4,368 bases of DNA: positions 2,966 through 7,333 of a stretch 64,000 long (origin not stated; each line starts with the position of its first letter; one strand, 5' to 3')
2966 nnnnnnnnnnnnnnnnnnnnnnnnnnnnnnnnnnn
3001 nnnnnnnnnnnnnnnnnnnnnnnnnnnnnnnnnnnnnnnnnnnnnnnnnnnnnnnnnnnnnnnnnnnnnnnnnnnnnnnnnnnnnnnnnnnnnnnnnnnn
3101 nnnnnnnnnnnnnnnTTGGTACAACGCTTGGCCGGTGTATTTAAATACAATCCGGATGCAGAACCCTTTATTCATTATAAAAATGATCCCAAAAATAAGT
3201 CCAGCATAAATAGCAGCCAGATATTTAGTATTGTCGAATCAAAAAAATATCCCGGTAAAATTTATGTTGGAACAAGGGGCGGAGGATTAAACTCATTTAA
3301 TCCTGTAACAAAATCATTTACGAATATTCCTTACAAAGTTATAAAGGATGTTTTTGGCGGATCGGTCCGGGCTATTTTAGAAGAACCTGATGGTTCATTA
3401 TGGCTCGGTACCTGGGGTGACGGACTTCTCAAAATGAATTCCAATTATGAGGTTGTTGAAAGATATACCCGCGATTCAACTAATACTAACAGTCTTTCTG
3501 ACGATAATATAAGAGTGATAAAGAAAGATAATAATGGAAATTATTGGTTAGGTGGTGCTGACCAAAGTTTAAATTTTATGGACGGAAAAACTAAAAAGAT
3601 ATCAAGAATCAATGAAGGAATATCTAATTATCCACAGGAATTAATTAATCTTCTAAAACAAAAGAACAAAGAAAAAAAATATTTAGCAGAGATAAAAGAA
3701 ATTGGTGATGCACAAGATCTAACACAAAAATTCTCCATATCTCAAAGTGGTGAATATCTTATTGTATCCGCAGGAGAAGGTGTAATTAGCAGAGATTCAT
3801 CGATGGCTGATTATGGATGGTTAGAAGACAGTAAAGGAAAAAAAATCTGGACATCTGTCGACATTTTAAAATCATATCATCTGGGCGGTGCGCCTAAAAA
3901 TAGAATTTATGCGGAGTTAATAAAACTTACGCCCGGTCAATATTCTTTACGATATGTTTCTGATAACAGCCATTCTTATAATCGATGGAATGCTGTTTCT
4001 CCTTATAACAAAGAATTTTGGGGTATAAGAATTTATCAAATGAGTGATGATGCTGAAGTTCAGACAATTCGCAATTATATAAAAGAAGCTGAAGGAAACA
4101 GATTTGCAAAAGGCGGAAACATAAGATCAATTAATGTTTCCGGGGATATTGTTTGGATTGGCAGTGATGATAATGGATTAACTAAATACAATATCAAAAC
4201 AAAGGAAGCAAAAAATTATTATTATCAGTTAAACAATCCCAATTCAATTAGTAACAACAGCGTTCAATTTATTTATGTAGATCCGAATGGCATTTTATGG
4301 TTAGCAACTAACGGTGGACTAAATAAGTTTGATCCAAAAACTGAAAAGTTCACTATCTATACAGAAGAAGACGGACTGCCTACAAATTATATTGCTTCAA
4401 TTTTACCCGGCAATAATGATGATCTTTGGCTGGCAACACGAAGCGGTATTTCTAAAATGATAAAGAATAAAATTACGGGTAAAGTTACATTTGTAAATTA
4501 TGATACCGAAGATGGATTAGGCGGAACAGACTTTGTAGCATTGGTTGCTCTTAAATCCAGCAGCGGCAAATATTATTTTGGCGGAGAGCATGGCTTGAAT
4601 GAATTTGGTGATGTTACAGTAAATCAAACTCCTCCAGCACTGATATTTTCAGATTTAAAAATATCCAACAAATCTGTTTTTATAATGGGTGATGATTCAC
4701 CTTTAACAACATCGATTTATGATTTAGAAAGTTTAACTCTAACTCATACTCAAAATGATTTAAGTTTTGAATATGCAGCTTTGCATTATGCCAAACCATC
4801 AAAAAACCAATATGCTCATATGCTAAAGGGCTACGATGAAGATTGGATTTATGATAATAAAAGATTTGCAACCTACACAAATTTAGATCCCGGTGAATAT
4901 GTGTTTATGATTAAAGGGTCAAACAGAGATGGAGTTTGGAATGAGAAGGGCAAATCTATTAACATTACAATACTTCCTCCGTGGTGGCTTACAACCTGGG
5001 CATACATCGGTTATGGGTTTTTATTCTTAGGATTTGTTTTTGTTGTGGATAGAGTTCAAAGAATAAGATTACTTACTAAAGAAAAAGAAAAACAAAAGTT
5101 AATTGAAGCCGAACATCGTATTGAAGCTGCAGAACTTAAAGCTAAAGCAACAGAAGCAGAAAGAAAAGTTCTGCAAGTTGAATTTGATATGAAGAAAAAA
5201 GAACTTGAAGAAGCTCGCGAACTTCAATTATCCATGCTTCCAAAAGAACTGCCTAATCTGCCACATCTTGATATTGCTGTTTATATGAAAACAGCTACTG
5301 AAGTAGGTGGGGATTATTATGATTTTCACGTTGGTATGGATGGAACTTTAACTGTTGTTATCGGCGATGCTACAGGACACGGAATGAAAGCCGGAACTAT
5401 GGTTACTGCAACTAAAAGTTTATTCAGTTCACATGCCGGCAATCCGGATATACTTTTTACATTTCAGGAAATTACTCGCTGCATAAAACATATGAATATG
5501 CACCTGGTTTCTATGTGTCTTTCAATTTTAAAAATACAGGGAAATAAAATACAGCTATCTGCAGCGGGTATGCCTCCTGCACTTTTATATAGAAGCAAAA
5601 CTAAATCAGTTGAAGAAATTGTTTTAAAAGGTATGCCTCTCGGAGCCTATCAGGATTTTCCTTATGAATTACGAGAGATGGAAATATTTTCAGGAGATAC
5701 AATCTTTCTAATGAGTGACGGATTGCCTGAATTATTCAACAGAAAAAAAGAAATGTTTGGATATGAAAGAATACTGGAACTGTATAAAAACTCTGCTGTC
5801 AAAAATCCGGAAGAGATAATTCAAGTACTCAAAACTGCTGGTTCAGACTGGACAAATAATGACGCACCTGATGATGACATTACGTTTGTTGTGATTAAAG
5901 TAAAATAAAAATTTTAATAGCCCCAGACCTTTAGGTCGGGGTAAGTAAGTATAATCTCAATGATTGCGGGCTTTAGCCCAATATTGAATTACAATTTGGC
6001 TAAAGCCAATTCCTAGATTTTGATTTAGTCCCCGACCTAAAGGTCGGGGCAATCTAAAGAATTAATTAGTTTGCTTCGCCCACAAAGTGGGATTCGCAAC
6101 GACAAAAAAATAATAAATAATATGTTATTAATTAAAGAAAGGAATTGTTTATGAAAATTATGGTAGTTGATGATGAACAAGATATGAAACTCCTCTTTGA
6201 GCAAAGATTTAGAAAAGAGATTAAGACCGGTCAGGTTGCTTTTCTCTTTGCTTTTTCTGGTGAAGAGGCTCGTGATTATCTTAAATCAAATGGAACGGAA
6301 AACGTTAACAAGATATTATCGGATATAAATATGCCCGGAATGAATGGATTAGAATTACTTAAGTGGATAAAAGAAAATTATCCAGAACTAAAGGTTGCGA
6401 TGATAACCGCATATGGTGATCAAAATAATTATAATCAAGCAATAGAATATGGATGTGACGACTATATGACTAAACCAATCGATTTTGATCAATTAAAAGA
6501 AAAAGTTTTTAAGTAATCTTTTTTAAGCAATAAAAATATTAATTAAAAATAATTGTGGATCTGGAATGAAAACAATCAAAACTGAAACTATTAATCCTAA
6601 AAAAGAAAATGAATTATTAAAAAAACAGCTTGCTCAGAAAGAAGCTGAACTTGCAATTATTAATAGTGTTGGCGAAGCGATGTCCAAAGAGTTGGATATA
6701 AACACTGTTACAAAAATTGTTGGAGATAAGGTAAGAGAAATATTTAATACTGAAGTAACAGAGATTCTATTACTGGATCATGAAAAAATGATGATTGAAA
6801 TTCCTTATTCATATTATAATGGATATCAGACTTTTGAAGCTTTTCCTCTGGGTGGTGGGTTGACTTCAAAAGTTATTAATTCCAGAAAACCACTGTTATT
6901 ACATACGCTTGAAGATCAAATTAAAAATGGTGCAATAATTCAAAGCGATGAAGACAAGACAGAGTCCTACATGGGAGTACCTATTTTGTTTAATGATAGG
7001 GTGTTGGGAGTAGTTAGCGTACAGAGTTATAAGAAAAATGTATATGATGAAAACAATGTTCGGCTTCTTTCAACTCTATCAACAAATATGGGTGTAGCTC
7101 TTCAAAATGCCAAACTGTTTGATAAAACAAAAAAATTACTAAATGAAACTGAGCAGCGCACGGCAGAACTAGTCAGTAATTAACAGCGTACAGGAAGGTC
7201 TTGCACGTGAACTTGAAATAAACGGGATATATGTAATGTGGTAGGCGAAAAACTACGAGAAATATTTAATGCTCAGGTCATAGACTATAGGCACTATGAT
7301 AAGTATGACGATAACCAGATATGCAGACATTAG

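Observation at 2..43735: Eleven SpoIIE/PP2C phosphatase genes in one co-directional 43.7-kb array, bracketed by two STAS genes with no kinase or sigma factor in view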

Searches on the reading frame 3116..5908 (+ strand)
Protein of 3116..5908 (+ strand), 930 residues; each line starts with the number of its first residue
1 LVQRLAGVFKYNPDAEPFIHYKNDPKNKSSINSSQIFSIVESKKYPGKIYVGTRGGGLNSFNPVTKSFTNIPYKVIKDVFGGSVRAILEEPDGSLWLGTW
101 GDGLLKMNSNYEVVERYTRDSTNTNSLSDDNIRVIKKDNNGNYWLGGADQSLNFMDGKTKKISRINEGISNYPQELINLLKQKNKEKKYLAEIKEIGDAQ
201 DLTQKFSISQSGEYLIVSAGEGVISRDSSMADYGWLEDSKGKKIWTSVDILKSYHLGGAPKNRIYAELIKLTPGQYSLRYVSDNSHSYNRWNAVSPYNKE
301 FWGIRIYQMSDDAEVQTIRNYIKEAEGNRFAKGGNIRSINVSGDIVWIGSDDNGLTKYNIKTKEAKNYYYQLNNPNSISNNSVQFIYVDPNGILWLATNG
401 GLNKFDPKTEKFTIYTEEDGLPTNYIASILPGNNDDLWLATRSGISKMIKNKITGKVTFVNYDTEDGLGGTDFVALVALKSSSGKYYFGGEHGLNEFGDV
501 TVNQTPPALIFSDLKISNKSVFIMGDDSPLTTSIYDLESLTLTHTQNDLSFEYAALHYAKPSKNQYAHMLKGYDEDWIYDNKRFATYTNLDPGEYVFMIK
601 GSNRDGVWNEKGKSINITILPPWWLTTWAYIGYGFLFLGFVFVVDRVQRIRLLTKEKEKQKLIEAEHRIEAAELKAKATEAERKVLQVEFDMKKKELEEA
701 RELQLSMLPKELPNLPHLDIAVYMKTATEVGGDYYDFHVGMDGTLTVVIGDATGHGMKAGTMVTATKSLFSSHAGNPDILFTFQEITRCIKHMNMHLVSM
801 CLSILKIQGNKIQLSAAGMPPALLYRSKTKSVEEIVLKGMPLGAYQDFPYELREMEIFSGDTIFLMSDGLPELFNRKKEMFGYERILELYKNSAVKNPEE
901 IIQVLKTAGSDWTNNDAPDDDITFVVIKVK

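Call 4: search_protein_families(library=pfam, proteins=[window:3116-5908:+], max_evalue=0.001)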
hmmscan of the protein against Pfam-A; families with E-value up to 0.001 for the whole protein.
window:3116-5908:+ (930 aa): 3 families
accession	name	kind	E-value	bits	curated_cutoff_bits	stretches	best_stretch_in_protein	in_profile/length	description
PF07228.17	SpoIIE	-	1.2e-33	117.1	25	1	742-929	2-191/192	Stage II sporulation protein E (SpoIIE)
PF07495.19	Y_Y_Y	-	1.5e-18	66.9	26.6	1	558-620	2-65/65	Y_Y_Y domain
PF07494.17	Reg_prop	-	1.2e-14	53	20.4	0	378-400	2-24/24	Two component regulator propeller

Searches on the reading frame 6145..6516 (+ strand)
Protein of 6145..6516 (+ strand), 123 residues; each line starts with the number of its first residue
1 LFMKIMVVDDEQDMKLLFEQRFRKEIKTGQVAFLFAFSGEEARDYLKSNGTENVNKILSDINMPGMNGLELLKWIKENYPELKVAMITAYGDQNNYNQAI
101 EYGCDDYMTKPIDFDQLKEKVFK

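Call 4: search_protein_families(library=pfam, proteins=[window:6145-6516:+], max_evalue=0.001)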
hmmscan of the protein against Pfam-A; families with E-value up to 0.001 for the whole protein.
window:6145-6516:+ (123 aa): 1 family
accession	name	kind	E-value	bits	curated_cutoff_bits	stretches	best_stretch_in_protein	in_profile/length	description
PF00072.30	Response_reg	-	6.9e-25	87.8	30.2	1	5-121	1-110/111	Response regulator receiver domain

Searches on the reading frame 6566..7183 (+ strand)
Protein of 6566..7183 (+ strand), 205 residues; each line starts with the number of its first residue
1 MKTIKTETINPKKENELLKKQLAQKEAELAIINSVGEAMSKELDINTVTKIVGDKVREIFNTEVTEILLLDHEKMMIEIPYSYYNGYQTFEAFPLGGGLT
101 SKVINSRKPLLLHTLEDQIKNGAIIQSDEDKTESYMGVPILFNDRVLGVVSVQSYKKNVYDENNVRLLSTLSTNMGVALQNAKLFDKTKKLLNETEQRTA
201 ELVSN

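Call 4: search_protein_families(library=pfam, proteins=[window:6566-7183:+], max_evalue=0.001)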
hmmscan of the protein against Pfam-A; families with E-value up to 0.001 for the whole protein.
window:6566-7183:+ (205 aa): 3 families
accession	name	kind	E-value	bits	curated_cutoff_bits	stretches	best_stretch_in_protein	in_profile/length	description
PF13185.12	GAF_2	-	5.4e-16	59.5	28.6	1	43-180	2-136/136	GAF domain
PF01590.32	GAF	-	7.2e-09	36.7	22.4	1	50-179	7-133/133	GAF domain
PF13492.12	GAF_3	-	0.00069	20.5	27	1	127-181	75-129/129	GAF domain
